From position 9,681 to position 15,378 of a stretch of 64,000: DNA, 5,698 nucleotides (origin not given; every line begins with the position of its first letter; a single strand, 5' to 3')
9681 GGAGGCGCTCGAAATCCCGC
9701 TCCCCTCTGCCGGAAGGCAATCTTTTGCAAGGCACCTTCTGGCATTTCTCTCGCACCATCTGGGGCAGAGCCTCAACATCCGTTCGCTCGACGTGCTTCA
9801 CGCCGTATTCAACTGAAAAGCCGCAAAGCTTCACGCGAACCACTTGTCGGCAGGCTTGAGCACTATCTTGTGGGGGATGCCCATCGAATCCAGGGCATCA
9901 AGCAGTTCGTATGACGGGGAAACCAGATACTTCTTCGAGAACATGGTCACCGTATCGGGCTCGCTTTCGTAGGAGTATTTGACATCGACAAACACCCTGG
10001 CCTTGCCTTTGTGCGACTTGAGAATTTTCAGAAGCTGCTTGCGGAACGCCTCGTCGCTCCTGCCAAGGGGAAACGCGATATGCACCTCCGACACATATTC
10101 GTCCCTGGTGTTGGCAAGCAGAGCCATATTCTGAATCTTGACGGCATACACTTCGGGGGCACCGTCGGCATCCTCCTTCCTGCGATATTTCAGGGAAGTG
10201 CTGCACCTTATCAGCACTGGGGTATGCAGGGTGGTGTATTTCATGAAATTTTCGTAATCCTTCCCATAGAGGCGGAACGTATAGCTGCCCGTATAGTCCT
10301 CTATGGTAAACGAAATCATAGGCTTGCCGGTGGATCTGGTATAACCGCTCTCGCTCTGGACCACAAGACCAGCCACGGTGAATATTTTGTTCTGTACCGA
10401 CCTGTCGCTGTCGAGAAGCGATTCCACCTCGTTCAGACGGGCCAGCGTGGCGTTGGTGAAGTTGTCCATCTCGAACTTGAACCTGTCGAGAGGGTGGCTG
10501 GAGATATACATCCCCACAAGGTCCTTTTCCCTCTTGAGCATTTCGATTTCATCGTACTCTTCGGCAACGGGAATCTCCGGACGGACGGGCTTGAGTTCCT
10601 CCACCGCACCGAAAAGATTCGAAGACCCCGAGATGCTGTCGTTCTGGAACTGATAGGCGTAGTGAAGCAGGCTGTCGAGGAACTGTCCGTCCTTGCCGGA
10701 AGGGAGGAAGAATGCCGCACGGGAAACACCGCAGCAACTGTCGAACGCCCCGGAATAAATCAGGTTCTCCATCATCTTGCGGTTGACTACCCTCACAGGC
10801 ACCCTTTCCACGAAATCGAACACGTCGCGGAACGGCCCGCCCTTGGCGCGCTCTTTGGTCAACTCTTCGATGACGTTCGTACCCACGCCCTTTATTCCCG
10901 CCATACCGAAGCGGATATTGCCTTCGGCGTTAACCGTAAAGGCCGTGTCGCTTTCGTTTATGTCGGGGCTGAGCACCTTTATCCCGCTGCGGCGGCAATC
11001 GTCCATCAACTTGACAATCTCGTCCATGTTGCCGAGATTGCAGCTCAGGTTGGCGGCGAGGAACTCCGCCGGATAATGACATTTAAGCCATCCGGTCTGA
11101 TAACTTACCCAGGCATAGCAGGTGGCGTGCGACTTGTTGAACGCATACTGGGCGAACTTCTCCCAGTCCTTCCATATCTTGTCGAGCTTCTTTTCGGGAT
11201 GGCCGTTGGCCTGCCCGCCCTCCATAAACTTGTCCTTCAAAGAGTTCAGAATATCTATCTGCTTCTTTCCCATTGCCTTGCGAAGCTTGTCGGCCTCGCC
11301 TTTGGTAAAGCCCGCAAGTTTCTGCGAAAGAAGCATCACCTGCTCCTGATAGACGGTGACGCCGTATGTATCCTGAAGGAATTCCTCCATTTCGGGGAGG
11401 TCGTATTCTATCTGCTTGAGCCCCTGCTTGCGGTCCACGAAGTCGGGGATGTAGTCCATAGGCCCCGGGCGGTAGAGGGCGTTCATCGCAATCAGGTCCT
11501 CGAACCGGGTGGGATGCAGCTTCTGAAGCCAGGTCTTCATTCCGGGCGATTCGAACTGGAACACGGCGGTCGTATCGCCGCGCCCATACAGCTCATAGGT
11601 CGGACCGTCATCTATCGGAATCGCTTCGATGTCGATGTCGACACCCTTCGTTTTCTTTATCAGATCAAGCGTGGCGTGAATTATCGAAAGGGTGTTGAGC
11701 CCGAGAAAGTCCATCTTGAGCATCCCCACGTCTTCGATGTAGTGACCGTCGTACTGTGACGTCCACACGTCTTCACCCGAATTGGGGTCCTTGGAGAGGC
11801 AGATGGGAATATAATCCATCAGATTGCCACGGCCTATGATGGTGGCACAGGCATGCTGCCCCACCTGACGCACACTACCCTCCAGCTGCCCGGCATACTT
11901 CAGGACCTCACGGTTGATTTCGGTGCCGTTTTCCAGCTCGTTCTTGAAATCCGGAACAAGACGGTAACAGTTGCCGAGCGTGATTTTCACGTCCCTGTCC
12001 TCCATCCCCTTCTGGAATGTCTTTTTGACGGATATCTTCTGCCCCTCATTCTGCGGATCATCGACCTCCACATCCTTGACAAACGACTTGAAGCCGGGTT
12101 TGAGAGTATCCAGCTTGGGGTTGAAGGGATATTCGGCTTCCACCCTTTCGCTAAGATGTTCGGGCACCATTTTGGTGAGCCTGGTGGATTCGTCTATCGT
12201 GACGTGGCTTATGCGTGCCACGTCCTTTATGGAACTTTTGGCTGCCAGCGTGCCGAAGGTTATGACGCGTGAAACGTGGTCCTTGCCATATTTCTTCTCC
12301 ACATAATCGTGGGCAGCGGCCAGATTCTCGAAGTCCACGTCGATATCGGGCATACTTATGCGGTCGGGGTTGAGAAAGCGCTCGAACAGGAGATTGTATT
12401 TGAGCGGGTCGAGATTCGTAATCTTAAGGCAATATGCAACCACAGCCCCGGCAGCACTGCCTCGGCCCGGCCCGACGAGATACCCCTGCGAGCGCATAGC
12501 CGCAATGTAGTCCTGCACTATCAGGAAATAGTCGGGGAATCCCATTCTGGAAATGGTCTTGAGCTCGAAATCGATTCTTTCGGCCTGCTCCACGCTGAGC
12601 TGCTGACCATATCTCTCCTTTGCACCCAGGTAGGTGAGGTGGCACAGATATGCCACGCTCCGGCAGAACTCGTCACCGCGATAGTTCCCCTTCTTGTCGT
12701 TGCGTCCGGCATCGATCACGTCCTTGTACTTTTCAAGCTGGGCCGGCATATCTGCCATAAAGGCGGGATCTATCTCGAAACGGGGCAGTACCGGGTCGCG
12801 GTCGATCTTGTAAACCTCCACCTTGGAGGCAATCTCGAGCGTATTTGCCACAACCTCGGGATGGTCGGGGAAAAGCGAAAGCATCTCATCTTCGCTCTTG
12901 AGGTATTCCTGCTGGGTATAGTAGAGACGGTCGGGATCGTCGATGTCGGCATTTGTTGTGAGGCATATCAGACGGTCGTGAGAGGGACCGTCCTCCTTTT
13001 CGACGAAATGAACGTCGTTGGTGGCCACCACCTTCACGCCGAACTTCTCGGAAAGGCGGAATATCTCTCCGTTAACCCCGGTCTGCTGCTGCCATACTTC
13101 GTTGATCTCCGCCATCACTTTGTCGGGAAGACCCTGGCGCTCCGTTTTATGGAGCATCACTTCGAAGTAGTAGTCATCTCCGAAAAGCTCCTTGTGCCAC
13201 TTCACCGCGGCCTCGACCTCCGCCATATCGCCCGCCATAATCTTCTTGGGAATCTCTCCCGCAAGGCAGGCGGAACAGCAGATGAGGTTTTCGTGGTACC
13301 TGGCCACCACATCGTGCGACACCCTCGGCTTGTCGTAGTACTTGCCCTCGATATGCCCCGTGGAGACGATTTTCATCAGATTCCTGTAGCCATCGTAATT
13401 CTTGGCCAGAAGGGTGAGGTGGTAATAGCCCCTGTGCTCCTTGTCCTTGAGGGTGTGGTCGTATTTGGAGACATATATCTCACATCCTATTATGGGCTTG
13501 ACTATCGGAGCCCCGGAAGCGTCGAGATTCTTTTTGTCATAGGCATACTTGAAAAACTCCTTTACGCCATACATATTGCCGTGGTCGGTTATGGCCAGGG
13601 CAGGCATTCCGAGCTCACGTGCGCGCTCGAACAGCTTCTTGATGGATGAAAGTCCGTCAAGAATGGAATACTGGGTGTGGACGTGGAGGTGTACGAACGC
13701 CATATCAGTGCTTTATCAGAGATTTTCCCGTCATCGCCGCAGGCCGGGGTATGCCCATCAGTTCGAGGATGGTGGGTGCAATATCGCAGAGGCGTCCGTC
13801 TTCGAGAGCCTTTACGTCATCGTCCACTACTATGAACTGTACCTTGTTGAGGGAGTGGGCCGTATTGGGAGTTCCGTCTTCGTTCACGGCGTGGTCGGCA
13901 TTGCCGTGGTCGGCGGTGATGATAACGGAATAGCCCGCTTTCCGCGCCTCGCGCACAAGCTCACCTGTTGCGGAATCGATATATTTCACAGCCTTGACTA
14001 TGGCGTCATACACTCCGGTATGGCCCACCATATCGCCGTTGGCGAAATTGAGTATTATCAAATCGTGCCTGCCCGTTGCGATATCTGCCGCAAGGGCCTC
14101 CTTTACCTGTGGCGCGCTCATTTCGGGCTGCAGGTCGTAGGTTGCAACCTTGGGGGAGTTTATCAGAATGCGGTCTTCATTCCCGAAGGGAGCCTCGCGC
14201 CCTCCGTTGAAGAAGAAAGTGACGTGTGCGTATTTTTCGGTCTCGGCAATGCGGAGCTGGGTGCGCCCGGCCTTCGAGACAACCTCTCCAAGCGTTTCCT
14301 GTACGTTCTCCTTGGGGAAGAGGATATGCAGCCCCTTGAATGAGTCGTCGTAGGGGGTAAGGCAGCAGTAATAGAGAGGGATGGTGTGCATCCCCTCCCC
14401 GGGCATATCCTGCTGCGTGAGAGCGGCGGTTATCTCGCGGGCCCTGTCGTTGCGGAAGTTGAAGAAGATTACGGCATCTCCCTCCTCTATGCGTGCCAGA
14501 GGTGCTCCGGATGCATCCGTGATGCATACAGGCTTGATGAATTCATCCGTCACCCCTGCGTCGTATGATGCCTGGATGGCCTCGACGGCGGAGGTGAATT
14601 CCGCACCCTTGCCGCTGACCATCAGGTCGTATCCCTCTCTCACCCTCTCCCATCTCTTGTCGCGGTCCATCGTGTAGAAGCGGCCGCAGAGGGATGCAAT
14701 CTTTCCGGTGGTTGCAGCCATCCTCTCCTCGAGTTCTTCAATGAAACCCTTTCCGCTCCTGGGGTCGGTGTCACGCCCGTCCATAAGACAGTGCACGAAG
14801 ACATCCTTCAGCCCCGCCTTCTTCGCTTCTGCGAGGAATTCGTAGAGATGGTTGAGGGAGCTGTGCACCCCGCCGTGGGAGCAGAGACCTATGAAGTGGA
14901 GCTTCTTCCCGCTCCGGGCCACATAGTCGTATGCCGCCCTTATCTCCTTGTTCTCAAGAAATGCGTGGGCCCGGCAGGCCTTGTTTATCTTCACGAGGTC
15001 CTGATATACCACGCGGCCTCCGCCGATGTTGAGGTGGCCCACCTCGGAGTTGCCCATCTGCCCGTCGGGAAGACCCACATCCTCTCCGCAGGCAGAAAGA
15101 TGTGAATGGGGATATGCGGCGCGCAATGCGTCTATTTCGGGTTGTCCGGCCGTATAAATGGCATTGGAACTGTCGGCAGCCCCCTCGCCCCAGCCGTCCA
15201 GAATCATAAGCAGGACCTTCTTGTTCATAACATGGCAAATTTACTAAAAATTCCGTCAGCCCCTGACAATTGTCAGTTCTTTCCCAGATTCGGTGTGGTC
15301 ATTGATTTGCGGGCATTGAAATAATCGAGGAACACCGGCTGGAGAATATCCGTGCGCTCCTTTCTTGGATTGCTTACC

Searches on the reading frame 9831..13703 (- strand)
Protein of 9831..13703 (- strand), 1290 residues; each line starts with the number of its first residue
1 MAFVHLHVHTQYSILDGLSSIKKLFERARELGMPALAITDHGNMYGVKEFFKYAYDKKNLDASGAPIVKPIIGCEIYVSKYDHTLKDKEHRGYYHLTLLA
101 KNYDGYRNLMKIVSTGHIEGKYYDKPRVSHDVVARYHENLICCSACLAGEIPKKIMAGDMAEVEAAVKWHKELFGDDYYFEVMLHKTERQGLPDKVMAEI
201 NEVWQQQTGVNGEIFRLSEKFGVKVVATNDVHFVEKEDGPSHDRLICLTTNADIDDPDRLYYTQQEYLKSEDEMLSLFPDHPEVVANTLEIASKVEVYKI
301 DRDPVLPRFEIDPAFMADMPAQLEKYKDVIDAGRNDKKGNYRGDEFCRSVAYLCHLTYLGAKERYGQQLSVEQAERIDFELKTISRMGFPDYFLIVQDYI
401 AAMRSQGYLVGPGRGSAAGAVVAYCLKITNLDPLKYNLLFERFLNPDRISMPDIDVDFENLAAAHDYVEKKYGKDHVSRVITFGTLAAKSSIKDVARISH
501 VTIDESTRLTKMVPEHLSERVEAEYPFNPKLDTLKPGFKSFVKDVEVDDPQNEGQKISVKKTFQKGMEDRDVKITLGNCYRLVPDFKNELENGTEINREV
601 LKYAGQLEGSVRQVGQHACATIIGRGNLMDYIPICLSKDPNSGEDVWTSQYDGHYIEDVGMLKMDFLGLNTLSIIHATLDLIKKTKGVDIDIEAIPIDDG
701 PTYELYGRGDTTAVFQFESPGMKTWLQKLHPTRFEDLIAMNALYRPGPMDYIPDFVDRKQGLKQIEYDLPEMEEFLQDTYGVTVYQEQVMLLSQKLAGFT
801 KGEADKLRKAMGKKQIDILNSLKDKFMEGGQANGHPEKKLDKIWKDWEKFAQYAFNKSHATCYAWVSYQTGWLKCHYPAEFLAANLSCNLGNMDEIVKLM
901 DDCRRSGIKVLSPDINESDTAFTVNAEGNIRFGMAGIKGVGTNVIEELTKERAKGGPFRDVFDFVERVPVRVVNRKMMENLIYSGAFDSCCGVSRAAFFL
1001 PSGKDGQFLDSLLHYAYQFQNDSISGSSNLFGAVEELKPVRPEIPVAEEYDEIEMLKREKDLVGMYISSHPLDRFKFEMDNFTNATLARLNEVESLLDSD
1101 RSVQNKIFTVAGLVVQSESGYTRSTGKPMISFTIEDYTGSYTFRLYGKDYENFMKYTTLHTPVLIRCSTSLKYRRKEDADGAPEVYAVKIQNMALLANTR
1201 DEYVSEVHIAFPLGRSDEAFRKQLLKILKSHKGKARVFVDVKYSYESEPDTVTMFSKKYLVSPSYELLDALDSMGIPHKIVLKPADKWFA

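Call 62: search_protein_families(library=pfam, proteins=[window:9831-13703:-], max_evalue=0.00001)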
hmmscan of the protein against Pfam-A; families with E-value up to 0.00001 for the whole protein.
window:9831-13703:- (1290 aa): 4 families
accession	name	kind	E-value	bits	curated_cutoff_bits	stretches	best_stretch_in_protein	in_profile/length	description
PF07733.18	DNA_pol3_alpha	-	2.6e-82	276.8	23.9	2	352-533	2-185/260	Bacterial DNA polymerase III alpha NTPase domain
PF17657.6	DNA_pol3_finger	-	1.7e-59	200.3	22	1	671-834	1-166/166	Bacterial DNA polymerase III alpha subunit finger domain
PF02811.25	PHP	-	1.5e-53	181.9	26.4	1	5-183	1-162/164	PHP domain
PF14579.12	HHH_6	-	5.6e-29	100.6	25.6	1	907-996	1-88/90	Helix-hairpin-helix motif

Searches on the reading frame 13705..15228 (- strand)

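Call 62: search_protein_families(library=pfam, proteins=[window:13705-15228:-], max_evalue=0.00001)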
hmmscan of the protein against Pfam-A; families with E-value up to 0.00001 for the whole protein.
window:13705-15228:- (507 aa): 3 families
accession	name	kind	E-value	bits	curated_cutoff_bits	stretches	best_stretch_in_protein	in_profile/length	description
PF06415.18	iPGM_N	-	1.8e-80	269.9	27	1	81-295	1-217/217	BPG-independent PGAM N-terminus (iPGM_N)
PF01676.23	Metalloenzyme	-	7e-77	258.8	24.3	1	3-493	1-250/252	Metalloenzyme superfamily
PF01663.27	Phosphodiest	-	9.8e-08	32.4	23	1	376-449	145-226/342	Type I phosphodiesterase / nucleotide pyrophosphatase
